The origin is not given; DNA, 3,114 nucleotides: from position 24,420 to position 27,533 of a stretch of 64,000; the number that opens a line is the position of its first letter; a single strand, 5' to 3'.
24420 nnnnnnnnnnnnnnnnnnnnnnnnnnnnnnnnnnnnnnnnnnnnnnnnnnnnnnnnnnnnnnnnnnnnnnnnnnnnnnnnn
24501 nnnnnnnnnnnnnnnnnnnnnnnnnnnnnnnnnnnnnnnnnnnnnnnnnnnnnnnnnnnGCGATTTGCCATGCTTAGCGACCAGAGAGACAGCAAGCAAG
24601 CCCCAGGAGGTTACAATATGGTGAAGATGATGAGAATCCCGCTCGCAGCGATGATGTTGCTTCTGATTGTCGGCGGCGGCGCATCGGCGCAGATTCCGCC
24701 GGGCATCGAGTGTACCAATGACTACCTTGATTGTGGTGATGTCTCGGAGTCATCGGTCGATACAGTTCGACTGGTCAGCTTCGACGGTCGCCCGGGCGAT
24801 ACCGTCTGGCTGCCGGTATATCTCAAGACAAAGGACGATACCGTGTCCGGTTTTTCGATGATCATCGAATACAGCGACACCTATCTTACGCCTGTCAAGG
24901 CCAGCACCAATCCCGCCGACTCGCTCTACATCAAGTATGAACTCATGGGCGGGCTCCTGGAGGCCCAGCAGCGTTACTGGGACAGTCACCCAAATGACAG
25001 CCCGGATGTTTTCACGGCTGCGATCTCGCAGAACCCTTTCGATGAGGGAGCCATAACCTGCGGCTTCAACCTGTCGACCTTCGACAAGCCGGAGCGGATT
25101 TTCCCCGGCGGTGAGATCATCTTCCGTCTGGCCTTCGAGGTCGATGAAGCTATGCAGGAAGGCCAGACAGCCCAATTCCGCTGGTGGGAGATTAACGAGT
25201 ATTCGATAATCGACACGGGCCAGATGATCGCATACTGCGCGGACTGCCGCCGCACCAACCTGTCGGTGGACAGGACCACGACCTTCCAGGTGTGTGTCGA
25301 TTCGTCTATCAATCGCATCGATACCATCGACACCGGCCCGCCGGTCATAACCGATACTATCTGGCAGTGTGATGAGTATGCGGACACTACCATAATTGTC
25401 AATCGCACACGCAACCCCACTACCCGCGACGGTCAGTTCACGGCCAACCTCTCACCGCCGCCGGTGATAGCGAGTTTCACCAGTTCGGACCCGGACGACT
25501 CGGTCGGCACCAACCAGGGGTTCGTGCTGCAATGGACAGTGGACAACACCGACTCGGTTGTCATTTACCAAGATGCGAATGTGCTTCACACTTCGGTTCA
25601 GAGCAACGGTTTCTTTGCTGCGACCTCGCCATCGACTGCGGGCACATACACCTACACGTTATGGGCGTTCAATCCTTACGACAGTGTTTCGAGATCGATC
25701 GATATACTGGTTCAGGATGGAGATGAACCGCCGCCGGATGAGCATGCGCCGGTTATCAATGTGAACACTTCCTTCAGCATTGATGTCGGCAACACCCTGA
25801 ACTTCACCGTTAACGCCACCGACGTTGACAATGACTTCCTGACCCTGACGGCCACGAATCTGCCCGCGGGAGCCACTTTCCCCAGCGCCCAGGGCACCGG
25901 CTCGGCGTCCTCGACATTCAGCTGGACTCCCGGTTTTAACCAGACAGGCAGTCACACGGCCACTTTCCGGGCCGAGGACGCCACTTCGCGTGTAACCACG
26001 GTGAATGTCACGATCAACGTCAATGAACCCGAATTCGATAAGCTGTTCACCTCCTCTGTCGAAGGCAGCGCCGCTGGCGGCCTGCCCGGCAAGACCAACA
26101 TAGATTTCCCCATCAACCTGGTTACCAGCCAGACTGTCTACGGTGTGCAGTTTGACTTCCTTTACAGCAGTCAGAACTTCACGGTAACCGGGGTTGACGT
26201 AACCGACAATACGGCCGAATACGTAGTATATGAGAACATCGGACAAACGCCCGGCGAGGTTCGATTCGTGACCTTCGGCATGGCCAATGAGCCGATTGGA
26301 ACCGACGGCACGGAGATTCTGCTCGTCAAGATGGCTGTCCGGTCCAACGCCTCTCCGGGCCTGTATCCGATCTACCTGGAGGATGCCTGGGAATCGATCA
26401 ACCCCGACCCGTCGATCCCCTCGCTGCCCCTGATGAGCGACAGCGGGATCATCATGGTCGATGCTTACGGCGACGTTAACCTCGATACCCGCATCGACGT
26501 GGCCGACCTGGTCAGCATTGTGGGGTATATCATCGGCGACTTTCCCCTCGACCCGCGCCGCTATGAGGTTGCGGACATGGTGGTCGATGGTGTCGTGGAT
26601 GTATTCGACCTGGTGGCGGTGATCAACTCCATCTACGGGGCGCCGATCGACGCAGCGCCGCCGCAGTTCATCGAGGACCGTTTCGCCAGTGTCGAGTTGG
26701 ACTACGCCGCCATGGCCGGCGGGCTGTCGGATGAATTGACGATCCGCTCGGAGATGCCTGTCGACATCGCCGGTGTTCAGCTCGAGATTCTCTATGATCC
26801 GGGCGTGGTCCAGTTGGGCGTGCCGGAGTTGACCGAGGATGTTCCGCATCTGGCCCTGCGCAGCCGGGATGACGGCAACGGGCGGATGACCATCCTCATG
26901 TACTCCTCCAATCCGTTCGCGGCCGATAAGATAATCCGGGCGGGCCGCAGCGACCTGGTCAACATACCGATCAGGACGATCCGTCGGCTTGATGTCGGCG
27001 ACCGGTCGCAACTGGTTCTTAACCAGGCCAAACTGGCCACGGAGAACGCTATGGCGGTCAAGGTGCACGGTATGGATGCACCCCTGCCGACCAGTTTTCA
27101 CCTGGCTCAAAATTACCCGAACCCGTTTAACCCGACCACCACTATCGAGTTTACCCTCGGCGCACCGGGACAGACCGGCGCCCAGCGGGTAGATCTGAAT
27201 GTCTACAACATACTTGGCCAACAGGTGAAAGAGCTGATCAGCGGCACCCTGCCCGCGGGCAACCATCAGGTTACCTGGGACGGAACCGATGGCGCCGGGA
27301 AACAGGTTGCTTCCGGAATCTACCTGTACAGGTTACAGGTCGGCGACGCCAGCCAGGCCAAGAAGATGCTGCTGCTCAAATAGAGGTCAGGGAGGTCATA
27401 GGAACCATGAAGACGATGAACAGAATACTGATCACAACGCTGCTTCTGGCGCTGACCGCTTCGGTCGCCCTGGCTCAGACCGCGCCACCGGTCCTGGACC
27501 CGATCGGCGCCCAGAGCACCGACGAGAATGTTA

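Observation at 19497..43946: Mutually exclusive C-termini and two dockerin classes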

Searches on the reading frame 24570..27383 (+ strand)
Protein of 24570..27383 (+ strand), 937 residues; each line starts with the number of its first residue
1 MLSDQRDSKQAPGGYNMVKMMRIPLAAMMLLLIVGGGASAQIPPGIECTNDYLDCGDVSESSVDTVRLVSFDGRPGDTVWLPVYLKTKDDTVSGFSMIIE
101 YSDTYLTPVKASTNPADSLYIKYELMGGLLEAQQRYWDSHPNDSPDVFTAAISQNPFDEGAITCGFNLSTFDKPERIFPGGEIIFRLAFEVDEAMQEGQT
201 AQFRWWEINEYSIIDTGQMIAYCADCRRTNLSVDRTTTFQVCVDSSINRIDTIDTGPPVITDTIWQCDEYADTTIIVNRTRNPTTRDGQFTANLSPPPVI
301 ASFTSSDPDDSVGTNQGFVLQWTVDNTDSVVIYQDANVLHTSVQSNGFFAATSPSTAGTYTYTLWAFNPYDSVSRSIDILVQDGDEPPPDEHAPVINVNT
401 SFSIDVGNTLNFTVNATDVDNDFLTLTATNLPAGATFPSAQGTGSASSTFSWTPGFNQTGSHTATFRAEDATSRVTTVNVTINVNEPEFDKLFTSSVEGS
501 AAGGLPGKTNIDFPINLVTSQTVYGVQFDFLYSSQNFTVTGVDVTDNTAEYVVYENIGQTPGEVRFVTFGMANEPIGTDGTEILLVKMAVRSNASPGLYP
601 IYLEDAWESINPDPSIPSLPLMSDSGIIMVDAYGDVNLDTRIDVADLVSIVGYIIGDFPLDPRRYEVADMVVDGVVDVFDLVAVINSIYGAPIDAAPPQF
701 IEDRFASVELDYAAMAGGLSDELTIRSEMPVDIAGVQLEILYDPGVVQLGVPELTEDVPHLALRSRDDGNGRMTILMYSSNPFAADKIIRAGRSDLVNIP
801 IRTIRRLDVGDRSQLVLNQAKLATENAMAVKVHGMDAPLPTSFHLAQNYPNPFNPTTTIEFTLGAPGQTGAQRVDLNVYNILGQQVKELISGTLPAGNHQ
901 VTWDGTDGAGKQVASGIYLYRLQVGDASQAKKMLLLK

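Call 3: search_protein_families(library=pfam, proteins=[window:24570-27383:+], max_evalue=0.01)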
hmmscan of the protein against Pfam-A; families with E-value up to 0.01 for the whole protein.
window:24570-27383:+ (937 aa): 9 families
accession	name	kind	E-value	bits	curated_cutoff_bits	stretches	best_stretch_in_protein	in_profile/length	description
PF00963.24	Cohesin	-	3.9e-14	53.5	24.1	2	510-604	15-115/139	Cohesin domain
PF13860.13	FlgD_ig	-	1.5e-11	44.5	27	1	868-923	19-74/79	FlgD Ig-like domain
PF17963.7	Big_9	-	9.7e-08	33.2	23.6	1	392-483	2-89/89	Bacterial Ig domain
PF05345.18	He_PIG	-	1.3e-06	29.2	24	1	394-485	2-96/96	Putative Ig domain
PF18962.6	Por_Secre_tail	-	2.4e-05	25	27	1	849-933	2-73/75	Secretion system C-terminal sorting domain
PF00404.24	Dockerin_1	-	4.2e-05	24.1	22.9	1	633-688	1-56/57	Dockerin type I domain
PF13585.12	CHU_C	-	9.7e-05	22.9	27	1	871-932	26-81/86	CHU_C Type IX secretion signal domain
PF17892.7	Cadherin_5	-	0.00099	19.3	26.5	1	412-485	29-98/98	Cadherin-like domain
PF17803.7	Cadherin_4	-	0.01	16.8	25.1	1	391-437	11-61/71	Bacterial cadherin-like domain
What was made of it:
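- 24618..27383 (+): g24570 (start 24618), scaffoldin 3: signal peptide, cohesin 1 (24732-25253), Ig domain (25743-26024), cohesin 2 (26034-26453), class B dockerin (26442-26666), beta-rich X (26691-27098), type A CTD (27114-27380). Pfam Cohesin 53.5 bits in two stretches; Dockerin_1 24.1 bits against a cut-off of 22.9; FlgD_ig and Por_Secre_tail (call 3).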

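Call 7: search_protein_families(library=ncbifam, proteins=[window:24570-27383:+], max_evalue=0.01)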
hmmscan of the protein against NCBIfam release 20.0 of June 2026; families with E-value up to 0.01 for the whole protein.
window:24570-27383:+ (937 aa): 9 families
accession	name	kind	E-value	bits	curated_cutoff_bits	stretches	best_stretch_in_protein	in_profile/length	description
NF033707.1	T9SS_sortase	equivalog_domain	3.6e-12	44.8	420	1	846-931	999-1084/1095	type IX secretion system sortase PorU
TIGR04183.1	Por_Secre_tail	domain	7.3e-08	32.3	23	1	849-934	2-70/72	T9SS type A sorting domain-containing protein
NF005176.1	PRK06655.1-1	equivalog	9.3e-08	32.2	230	1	869-925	94-150/197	flagellar hook assembly protein FlgD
NF009453.0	PRK12813.1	equivalog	0.00011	21.9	264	1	863-924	115-173/223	flagellar basal body rod modification protein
NF053608.1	Lsa66_OmpA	equivalog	0.00018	20.1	700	1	900-929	204-233/581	fibronectin-binding adhesin Lsa66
NF009277.0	PRK12634.1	equivalog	0.00082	19.5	333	1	868-927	118-177/221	flagellar basal body rod modification protein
NF052228.1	T9SS_PorZ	equivalog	0.0012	17.4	260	1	848-922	675-740/757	type IX secretion system anionic LPS delivery protein PorZ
NF009276.0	PRK12633.1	equivalog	0.0018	18.1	383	1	854-930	111-187/234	flagellar basal body rod modification protein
NF012211.1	tand_rpt_95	domain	0.0041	17.1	90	1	411-485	14-85/98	tandem-95 repeat protein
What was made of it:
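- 24618..27383 (+): TIGR04183 32.3 bits (call 7).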

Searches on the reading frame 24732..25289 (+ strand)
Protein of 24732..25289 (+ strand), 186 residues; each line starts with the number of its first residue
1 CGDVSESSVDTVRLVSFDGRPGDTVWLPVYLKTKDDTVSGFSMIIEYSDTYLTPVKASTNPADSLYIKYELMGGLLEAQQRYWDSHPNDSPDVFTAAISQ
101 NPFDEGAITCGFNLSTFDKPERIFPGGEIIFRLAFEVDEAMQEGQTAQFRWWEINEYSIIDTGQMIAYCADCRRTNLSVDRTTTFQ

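Call 69: search_protein_families(library=pfam, proteins=[window:24732-25289:+], max_evalue=1)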
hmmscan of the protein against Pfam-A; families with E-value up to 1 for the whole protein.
window:24732-25289:+ (186 aa): 1 family
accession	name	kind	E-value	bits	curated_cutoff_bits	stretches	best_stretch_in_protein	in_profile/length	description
PF00963.24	Cohesin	-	1.6e-05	25.6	24.1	1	14-147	5-111/139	Cohesin domain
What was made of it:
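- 24618..27383 (+): The N-terminal cohesin scores 25.6 bits on its own (call 69).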
